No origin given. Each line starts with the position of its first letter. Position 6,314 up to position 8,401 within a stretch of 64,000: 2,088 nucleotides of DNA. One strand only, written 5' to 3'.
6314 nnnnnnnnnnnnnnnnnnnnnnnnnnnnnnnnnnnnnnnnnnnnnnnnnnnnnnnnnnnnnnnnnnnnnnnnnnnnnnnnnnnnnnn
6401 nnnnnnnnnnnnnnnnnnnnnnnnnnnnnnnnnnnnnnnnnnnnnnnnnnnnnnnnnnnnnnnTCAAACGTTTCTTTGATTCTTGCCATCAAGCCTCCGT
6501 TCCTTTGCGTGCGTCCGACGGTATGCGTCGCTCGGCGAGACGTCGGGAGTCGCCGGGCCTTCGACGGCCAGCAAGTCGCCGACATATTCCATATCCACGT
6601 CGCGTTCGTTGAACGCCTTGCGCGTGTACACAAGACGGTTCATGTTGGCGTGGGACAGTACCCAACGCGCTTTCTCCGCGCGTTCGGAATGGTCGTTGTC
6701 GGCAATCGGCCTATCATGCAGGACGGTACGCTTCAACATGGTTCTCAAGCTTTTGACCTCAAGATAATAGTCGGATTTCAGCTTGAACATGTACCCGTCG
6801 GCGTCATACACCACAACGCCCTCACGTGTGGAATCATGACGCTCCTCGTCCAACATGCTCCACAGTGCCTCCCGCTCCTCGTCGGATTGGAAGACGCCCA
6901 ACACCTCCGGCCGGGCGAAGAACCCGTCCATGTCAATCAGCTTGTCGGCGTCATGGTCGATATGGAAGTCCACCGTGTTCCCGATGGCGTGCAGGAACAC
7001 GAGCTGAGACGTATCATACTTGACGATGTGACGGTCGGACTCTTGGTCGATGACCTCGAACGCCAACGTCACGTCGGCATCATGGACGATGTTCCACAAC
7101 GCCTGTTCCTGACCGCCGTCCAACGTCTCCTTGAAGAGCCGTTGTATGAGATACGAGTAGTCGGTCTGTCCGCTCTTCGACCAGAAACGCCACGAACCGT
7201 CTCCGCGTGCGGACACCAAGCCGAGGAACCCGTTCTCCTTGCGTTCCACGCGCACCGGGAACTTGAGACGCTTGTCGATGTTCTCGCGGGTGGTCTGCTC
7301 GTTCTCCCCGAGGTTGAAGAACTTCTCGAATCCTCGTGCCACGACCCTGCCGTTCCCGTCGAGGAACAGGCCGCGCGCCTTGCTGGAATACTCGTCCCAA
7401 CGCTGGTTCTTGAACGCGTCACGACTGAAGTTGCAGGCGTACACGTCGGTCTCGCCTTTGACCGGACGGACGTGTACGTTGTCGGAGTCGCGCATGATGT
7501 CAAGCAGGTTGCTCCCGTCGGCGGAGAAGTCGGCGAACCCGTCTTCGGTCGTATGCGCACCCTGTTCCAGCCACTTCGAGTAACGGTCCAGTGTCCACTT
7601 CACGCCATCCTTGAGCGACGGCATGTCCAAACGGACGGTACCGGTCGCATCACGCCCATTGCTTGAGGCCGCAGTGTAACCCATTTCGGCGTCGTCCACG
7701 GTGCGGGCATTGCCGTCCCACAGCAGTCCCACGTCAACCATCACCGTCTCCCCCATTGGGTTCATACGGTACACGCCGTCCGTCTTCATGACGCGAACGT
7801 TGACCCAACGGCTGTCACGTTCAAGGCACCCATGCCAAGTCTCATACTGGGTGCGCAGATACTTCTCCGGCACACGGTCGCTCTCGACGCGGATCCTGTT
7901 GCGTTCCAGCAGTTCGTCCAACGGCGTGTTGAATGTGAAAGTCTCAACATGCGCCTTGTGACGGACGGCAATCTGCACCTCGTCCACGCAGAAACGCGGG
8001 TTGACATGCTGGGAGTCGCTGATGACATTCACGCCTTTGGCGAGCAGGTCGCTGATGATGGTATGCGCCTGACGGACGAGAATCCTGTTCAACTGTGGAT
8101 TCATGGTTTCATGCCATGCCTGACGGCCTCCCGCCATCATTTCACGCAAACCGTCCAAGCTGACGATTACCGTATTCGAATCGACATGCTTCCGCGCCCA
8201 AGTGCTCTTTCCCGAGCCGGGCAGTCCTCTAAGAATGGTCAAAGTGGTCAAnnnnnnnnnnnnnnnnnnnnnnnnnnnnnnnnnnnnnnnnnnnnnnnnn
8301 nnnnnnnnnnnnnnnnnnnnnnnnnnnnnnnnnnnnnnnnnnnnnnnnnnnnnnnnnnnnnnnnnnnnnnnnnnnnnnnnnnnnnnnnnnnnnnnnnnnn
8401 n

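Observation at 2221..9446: Minus-strand operon encoding a complete RNA-repair toolkit (phosphoesterase + Pnk kinase/RNA-ligase fusion) alongside MazG-like and several unknown proteins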

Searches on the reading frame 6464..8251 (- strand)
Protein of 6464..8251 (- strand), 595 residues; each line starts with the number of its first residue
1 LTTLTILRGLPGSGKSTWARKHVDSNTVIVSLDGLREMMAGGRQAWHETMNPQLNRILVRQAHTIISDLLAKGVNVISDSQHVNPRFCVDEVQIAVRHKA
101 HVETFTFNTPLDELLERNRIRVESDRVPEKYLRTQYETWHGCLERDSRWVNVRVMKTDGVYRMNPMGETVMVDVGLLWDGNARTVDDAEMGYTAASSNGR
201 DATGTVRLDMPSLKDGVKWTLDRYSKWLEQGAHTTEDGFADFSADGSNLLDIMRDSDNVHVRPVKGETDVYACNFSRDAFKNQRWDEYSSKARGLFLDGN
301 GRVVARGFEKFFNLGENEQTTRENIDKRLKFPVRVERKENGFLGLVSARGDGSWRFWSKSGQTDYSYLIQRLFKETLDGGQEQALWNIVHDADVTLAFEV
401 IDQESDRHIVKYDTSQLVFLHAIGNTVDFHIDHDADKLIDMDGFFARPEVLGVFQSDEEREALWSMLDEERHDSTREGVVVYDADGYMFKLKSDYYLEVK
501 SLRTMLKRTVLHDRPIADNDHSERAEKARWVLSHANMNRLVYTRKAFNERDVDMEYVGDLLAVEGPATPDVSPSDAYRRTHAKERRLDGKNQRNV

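Call 3: search_protein_families(library=pfam, proteins=[window:6464-8251:-], max_evalue=0.1)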
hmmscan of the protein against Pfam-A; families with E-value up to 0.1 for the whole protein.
window:6464-8251:- (595 aa): 5 families
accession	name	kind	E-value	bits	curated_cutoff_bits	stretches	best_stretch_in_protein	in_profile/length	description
PF09511.15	RNA_lig_T4_1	-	4e-34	118.9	28.3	1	291-496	1-227/227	RNA ligase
PF13671.12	AAA_33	-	1.1e-20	74.8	27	1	4-137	1-134/143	AAA domain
PF06414.18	Zeta_toxin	-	0.019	14.8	22.3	1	4-81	18-103/199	Zeta toxin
PF13207.12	AAA_17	-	0.044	14.5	27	0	9-127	2-128/136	AAA domain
PF07931.18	CPT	-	0.08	13.2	22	0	3-128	2-133/172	Chloramphenicol phosphotransferase-like protein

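Call 6: search_dna_similar(query=window:6464-8251:-, collection=phages, mode=protein, max_rows=25)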
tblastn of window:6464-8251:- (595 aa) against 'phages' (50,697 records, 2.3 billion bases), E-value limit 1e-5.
Records with a match: 411; places in all: 411; records where one place covers at least 80% of the query: 0.
Best place of each record, by identity: <60% 411.
By first word of the organism name: Escherichia 141; Staphylococcus 94; Streptomyces 55; Campylobacter 18; Lactobacillus 17; Bacillus 13; Gordonia 8; Pseudomonas 7; Vibrio 6; Serratia 6; and 20 more.
By host as written in the record: Escherichia coli 55; - 31; Streptomyces griseus ATCC 10137 29; Staphylococcus sp. 23; Campylobacter jejuni 16; Escherichia coli K-12 MG1655 14; Escherichia coli K-12 12; Streptomyces lividans JI 1326 11; and 111 more.
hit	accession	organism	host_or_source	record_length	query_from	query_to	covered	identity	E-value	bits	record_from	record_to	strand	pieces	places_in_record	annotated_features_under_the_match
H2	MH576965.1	Streptomyces phage StarPlatinum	Streptomyces griseus ATCC 10137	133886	4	506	62%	29.3%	4e-11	131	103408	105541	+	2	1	211: RNA ligase | 214: polynucleotide kinase | 212: hypothetical protein | 213: hypothetical protein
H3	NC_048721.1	Streptomyces phage StarPlatinum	Streptomyces griseus ATCC 10137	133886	4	506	62%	29.3%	4e-11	131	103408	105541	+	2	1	211: RNA ligase and tail fiber protein attachment catalyst | 214: polynucleotide kinase | 212: hypothetical protein | 213: hypothetical protein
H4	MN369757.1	Streptomyces phage Bordeaux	Streptomyces griseus ATCC 10137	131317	4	506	62%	28.0%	5e-9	121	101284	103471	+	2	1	202: RNA ligase | 206: polynucleotide kinase | 203: hypothetical protein | 204: hypothetical protein | 205: hypothetical protein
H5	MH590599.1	Streptomyces phage Karimac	Streptomyces griseus ATCC 10137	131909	4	506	62%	28.0%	5e-9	121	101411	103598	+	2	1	204: RNA ligase | 209: polynucleotide kinase | 205: hypothetical protein | 207: hypothetical protein | 208: hypothetical protein | and 1 other names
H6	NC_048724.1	Streptomyces phage Karimac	Streptomyces griseus ATCC 10137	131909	4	506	62%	28.0%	5e-9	121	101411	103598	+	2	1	204: RNA ligase and tail fiber protein attachment catalyst | 209: polynucleotide kinase | 205: hypothetical protein | 207: hypothetical protein | 208: hypothetical protein | and 1 other names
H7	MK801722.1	Streptomyces phage Birchlyn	Streptomyces griseus ATCC 10137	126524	4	506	62%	28.0%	5e-9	121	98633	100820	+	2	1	202: RNA ligase | 207: polynucleotide kinase | 203: hypothetical protein | 205: hypothetical protein | 206: hypothetical protein | and 1 other names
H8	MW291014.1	Streptomyces phage MindFlayer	Streptomyces mirabilis NRRL B-2400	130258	4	506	62%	28.0%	5e-9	121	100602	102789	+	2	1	197: RNA ligase | 201: polynucleotide kinase | 198: hypothetical protein | 200: membrane protein | 199: hypothetical protein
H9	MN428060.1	Streptomyces phage IchabodCrane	Streptomyces scabiei RL-34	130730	4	506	62%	28.0%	5e-9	121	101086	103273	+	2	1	199: RNA ligase | 203: polynucleotide kinase | 200: hypothetical protein | 201: hypothetical protein | 202: hypothetical protein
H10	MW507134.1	Streptomyces phage Battuta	Streptomyces sanglieri UNT16F27A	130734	4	506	62%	28.0%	5e-9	121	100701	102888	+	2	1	201: RNA ligase | 206: polynucleotide kinase | 202: hypothetical protein | 203: hypothetical protein | 204: hypothetical protein | and 1 other names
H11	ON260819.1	Streptomyces phage SaltySpitoon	Streptomyces griseus ATCC 10137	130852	4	506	62%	28.0%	5e-9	121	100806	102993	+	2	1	203: RNA ligase | 208: polynucleotide kinase | 204: hypothetical protein | 205: hypothetical protein | 206: hypothetical protein | and 1 other names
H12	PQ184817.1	Streptomyces phage Jollison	Streptomyces lividans JI 1326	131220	4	506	62%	28.0%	5e-9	121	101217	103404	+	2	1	201: RNA ligase | 206: polynucleotide kinase | 202: hypothetical protein | 203: hypothetical protein | 205: membrane protein | and 1 other names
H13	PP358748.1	Streptomyces phage Amabiko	Streptomyces scabiei RL-34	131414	4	506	62%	28.0%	5e-9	121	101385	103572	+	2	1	208: RNA ligase | 212: polynucleotide kinase | 209: hypothetical protein | 211: hypothetical protein | 210: hypothetical protein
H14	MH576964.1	Streptomyces phage Starbow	Streptomyces griseus ATCC 10137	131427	4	506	62%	28.0%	5e-9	121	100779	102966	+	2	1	201: RNA ligase | 205: polynucleotide kinase | 202: hypothetical protein | 203: hypothetical protein | 204: hypothetical protein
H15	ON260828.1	Streptomyces phage Quaran19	Streptomyces griseus ATCC 10137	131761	4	506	62%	28.0%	5e-9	121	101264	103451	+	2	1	204: RNA ligase | 208: polynucleotide kinase | 205: hypothetical protein | 206: hypothetical protein | 207: hypothetical protein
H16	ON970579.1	Streptomyces phage Spilled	Streptomyces griseus ATCC 10137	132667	4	506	62%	28.0%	5e-9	121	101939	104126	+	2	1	210: RNA ligase | 215: polynucleotide kinase | 211: hypothetical protein | 212: hypothetical protein | 213: hypothetical protein | and 1 other names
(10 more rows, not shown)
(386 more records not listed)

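Call 8: find_homologous_proteins(query=window:6464-8251:-)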
Query window:6464-8251:- (595 aa): 234 proteins with E <= 0.001 among 8000 candidates; the best 120 are listed.
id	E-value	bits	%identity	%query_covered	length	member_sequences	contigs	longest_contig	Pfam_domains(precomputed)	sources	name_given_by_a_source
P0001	0.0e+0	1353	99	100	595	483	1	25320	PF13671.13,PF09511.16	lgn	-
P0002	0.0e+0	1165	90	94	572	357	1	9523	PF13671.13,PF09511.16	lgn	-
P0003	0.0e+0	1118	85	95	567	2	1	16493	PF13671.13,PF09511.16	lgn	-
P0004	0.0e+0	1103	85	94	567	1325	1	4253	PF13671.13,PF09511.16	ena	-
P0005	0.0e+0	1101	93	87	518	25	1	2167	PF13671.13,PF09511.16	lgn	-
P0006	0.0e+0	1098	85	94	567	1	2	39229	PF13671.13,PF09511.16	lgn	-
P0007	0.0e+0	1095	91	88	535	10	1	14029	PF13671.13,PF09511.16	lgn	-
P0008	0.0e+0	1088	90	88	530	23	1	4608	PF13671.13,PF09511.16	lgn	-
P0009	0.0e+0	1078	84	94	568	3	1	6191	PF13671.13,PF09511.16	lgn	-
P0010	1.2e-287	973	75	95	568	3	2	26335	PF13671.13,PF09511.16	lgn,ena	-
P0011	4.1e-285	965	91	77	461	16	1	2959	PF13671.13,PF09511.16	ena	-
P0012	2.2e-284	963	74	95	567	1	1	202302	PF13671.13,PF09511.16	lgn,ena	-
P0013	8.7e-282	954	77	94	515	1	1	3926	PF13671.13,PF09511.16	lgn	-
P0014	6.0e-271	918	87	77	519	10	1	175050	PF13671.13,PF09511.16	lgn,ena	-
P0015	1.4e-249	848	68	94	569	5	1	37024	PF13671.13,PF09511.16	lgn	-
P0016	1.4e-249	848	68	95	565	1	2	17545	PF13671.13,PF09511.16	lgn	-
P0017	1.6e-246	838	67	95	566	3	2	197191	PF13671.13,PF09511.16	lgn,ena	-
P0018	1.8e-238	811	66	94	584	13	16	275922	PF13671.13,PF09511.16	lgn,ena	-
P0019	2.9e-216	738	95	58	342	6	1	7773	PF09511.16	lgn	-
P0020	3.5e-208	711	88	59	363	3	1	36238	PF09511.16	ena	-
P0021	2.2e-198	679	83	60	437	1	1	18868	PF13671.13,PF09511.16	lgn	-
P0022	2.5e-195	669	87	59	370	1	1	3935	PF13671.13,PF09511.16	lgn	-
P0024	8.6e-155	535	82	47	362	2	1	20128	PF13671.13,PF09511.16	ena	-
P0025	1.2e-133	465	43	94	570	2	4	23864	PF06414.19,PF07931.19,PF13671.13,PF08433.17,PF09511.16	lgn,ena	-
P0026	7.1e-133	462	45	95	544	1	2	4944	PF13671.13,PF08433.17,PF09511.16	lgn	-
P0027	1.4e-132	461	45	95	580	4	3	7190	PF13671.13,PF08433.17,PF09511.16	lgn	-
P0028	4.0e-132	460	45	95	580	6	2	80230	PF13671.13,PF08433.17,PF09511.16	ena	-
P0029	6.5e-132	459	52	54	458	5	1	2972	PF13671.13,PF09511.16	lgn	-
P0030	2.9e-131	457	45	95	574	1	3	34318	PF06414.19,PF13671.13,PF08433.17,PF09511.16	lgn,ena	-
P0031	4.9e-131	456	45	95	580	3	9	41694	PF06414.19,PF13671.13,PF08433.17,PF09511.16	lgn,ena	-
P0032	1.2e-130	455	45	95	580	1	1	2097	PF06414.19,PF13671.13,PF08433.17,PF09511.16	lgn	-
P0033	1.3e-130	455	44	95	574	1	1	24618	PF06414.19,PF13671.13,PF08433.17,PF09511.16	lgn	-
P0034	8.9e-130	452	45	95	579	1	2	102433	PF13671.13,PF08433.17,PF09511.16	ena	-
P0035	9.0e-130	452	44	95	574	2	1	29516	PF06414.19,PF13671.13,PF08433.17,PF13238.13,PF09511.16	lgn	-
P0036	9.4e-130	452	45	95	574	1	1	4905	PF06414.19,PF13671.13,PF08433.17,PF13238.13,PF09511.16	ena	-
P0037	9.7e-130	452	56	53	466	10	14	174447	PF13671.13,PF09511.16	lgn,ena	-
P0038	1.0e-129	452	44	95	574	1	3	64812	PF13671.13,PF08433.17,PF13238.13,PF09511.16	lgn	-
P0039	1.1e-129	452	50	54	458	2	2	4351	PF13671.13,PF09511.16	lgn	-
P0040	1.2e-129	452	45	95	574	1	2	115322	PF06414.19,PF13671.13,PF08433.17,PF09511.16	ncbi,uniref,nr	ncbi:RNA ligase [Bifidobacterium pseudolongum]|uniref:RNA ligase n=1 Tax=Bifidobacterium pseudolongu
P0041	1.2e-129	452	45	95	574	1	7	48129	PF06414.19,PF13671.13,PF08433.17,PF13238.13,PF09511.16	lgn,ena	-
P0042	1.4e-129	451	45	95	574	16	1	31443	PF06414.19,PF13671.13,PF08433.17,PF09511.16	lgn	-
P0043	1.6e-129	451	57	53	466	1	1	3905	PF13671.13,PF09511.16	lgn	-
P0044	2.0e-129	451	44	94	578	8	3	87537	PF06414.19,PF13671.13,PF13207.13,PF08433.17,PF09511.16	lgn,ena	-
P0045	3.1e-129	450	44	95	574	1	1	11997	PF06414.19,PF13671.13,PF08433.17,PF13238.13,PF09511.16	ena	-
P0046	3.3e-129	450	57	54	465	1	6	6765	PF13671.13,PF09511.16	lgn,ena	-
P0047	9.5e-129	449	44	95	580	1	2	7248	PF13671.13,PF08433.17,PF09511.16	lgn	-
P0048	1.2e-128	448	44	95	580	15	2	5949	PF06414.19,PF13671.13,PF08433.17,PF09511.16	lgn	-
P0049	1.5e-128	448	44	95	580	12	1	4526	PF06414.19,PF13671.13,PF08433.17,PF09511.16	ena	-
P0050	1.7e-128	448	44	94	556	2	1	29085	PF06414.19,PF13671.13,PF08433.17,PF13238.13,PF09511.16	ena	-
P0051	2.3e-128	447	53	61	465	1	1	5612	PF13671.13,PF09511.16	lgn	-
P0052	2.3e-128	447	44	95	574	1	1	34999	PF06414.19,PF13671.13,PF08433.17,PF09511.16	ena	-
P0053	2.6e-128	447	56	54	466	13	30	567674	PF13671.13,PF09511.16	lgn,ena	-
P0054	2.6e-128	447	51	65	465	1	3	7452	PF13671.13,PF09511.16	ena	-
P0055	2.6e-128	447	46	93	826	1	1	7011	PF06414.19,PF13671.13,PF09511.16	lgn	-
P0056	8.3e-128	446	44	95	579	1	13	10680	PF06414.19,PF13671.13,PF08433.17,PF09511.16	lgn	-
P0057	1.4e-127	445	53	61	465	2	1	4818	PF13671.13,PF09511.16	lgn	-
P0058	2.1e-127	444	57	54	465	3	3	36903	PF13671.13,PF09511.16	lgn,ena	-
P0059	2.9e-127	444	57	53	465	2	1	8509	PF13671.13,PF09511.16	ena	-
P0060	3.3e-127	444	44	95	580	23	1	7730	PF06414.19,PF13671.13,PF08433.17,PF09511.16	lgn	-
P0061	3.6e-127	444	44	95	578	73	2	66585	PF13671.13,PF08433.17,PF09511.16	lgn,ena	-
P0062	3.9e-127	443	57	53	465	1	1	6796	PF13671.13,PF09511.16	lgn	-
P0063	4.9e-127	443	44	95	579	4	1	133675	PF06414.19,PF13671.13,PF08433.17,PF09511.16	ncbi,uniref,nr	ncbi:RNA ligase [Bifidobacterium pseudolongum]|uniref:T4 RNA ligase 1-like N-terminal domain-contain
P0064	7.2e-127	443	45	94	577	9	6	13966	PF06414.19,PF13671.13,PF13207.13,PF08433.17,PF09511.16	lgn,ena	-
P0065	7.9e-127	442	56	54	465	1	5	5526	PF13671.13,PF09511.16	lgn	-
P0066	1.7e-126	441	45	95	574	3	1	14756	PF13671.13,PF08433.17,PF09511.16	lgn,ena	-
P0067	2.5e-126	441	52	61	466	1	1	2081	PF13671.13,PF09511.16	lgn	-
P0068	3.1e-126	440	44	94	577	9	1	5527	PF06414.19,PF13671.13,PF08433.17,PF09511.16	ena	-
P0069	4.8e-126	440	44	95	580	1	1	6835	PF06414.19,PF13671.13,PF08433.17,PF09511.16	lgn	-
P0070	4.8e-126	440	44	95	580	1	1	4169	PF06414.19,PF13671.13,PF13207.13,PF08433.17,PF09511.16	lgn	-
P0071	5.8e-126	440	52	61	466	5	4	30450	PF13671.13,PF09511.16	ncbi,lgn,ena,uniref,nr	ncbi:RNA ligase [uncultured Bifidobacterium sp.]|uniref:RNA ligase n=1 Tax=uncultured Bifidobacteriu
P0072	5.9e-126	440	52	61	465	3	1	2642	PF13671.13,PF09511.16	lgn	-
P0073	3.6e-125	437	50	61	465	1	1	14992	PF13671.13,PF09511.16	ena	-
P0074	7.5e-125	436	57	53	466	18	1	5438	PF13671.13,PF09511.16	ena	-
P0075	9.0e-124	432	50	54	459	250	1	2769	PF13671.13,PF09511.16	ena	-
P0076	2.7e-123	431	44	95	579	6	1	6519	PF13671.13,PF08433.17,PF09511.16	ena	-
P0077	9.4e-123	429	49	54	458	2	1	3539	PF13671.13,PF09511.16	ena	-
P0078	2.7e-122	427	49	54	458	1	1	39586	PF13671.13,PF09511.16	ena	-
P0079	9.3e-122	426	43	94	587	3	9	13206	PF06414.19,PF13671.13,PF08433.17,PF09511.16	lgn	-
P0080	1.1e-121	425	53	53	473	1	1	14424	PF13671.13,PF09511.16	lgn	-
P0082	5.8e-117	410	42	95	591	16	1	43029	PF06414.19,PF13671.13,PF08433.17,PF09511.16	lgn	-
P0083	1.1e-114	402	49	55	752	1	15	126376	PF13671.13,PF09511.16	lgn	-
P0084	4.9e-111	390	51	53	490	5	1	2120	PF13671.13,PF09511.16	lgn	-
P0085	1.6e-110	389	52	52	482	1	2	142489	PF06414.19,PF07931.19,PF13671.13,PF09511.16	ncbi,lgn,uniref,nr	ncbi:RNA ligase [Bifidobacterium leontopitheci]|uniref:Kinase n=1 Tax=Bifidobacterium leontopitheci 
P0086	2.0e-110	388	51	53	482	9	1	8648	PF07931.19,PF13671.13,PF09511.16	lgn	-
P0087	2.8e-110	388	43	94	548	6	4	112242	PF13671.13,PF09511.16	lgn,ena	-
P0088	6.5e-110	387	50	53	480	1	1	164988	PF07931.19,PF13671.13,PF09511.16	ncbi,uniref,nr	ncbi:kinase [Bifidobacterium margollesii]|uniref:Kinase n=1 Tax=Bifidobacterium margollesii TaxID=20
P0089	2.7e-109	384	51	53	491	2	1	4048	PF13671.13,PF13238.13,PF09511.16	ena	-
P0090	2.8e-109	384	50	53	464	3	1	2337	PF13671.13,PF09511.16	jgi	jgi:predicted kinase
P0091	4.2e-109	384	50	53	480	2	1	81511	PF07931.19,PF13671.13,PF09511.16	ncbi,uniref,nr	ncbi:AAA family ATPase [Bifidobacterium sp. CP2]|uniref:RNA ligase n=1 Tax=Bifidobacterium sp. CP2 T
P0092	1.3e-107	379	50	53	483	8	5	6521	PF13671.13,PF09511.16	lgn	-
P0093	5.1e-107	377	48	53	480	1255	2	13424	PF13671.13,PF09511.16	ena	-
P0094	6.1e-107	377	47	57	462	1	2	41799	PF13671.13,PF08433.17,PF09511.16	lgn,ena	-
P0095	9.9e-107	376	47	53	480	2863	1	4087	PF13671.13,PF09511.16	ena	-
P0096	2.8e-106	375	47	57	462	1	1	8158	PF13671.13,PF08433.17,PF09511.16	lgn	-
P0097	3.3e-106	374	48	53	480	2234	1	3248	PF13671.13,PF09511.16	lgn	-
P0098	2.4e-105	371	50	49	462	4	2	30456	PF13671.13,PF09511.16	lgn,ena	-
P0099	5.0e-105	370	49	52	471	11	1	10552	PF13671.13,PF08433.17,PF09511.16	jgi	jgi:predicted kinase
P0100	7.9e-105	370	44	58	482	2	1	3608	PF06414.19,PF13671.13,PF08433.17,PF09511.16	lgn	-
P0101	1.3e-102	362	43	66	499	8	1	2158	PF13671.13,PF09511.16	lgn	-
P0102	1.8e-102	362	49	53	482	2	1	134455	PF07931.19,PF13671.13,PF09511.16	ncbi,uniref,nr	ncbi:RNA ligase [Bifidobacterium aerophilum]|uniref:AAA family ATPase n=1 Tax=Bifidobacterium aeroph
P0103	3.1e-102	361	45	59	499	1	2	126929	PF13671.13,PF09511.16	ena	-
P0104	7.9e-102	360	45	59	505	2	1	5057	PF13671.13,PF09511.16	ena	-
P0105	3.1e-101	358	50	53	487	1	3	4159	PF07931.19,PF13671.13,PF09511.16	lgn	-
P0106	9.4e-101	356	57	53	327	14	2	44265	PF09511.16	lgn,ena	-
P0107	1.2e-100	356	57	53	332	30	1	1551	PF09511.16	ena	-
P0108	3.1e-100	355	45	59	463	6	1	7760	PF13671.13,PF09511.16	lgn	-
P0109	1.4e-99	352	46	53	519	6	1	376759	PF06414.19,PF13671.13,PF09511.16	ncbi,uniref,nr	ncbi:RNA ligase [Bifidobacterium tissieri]|uniref:RNA ligase n=1 Tax=Bifidobacterium tissieri TaxID=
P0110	2.6e-98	348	57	53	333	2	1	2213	PF09511.16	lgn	-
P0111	1.4e-96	343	45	54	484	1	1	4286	PF13671.13,PF09511.16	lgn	-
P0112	1.8e-96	342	45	53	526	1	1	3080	PF13671.13,PF08433.17,PF09511.16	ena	-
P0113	8.4e-96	340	44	58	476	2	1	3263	PF13671.13,PF09511.16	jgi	jgi:predicted kinase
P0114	1.3e-94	336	45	56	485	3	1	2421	PF06414.19,PF07931.19,PF13671.13,PF08433.17,PF09511.16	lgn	-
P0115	3.0e-94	335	45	53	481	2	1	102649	PF07931.19,PF13671.13,PF09511.16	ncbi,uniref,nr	ncbi:RNA ligase [Bifidobacterium callitrichidarum]|uniref:Kinase n=1 Tax=Bifidobacterium callitrichi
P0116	3.1e-94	335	63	32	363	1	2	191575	PF13671.13,PF09511.16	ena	-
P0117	4.0e-94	334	38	94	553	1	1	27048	PF13671.13,PF09511.16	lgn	-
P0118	4.7e-94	334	38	94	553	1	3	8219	PF13671.13,PF09511.16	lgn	-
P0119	7.8e-94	333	46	54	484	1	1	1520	PF13671.13,PF09511.16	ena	-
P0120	8.6e-94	333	37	94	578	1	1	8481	PF13671.13,PF09511.16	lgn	-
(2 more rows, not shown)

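Call 10: search_protein_families(library=ncbifam, proteins=[window:6464-8251:-], max_evalue=0.01)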
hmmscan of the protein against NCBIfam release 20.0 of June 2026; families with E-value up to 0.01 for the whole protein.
window:6464-8251:- (595 aa): 4 families
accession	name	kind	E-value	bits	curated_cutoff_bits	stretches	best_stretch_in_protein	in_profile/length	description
TIGR02308.1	RNA_lig_T4_1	equivalog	1.2e-11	44.4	242.25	1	301-504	66-256/373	T4 RnlA family RNA ligase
TIGR03574.1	selen_PSTK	equivalog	8.6e-08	31.9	290.5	1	4-141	1-134/249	L-seryl-tRNA(Sec) kinase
TIGR04075.1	bacter_Pnkp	equivalog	2.1e-07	29.5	750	1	3-136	9-134/851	polynucleotide kinase-phosphatase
NF005255.0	PRK06762.2-2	equivalog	0.0075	16.2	140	0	1-41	2-45/163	hypothetical protein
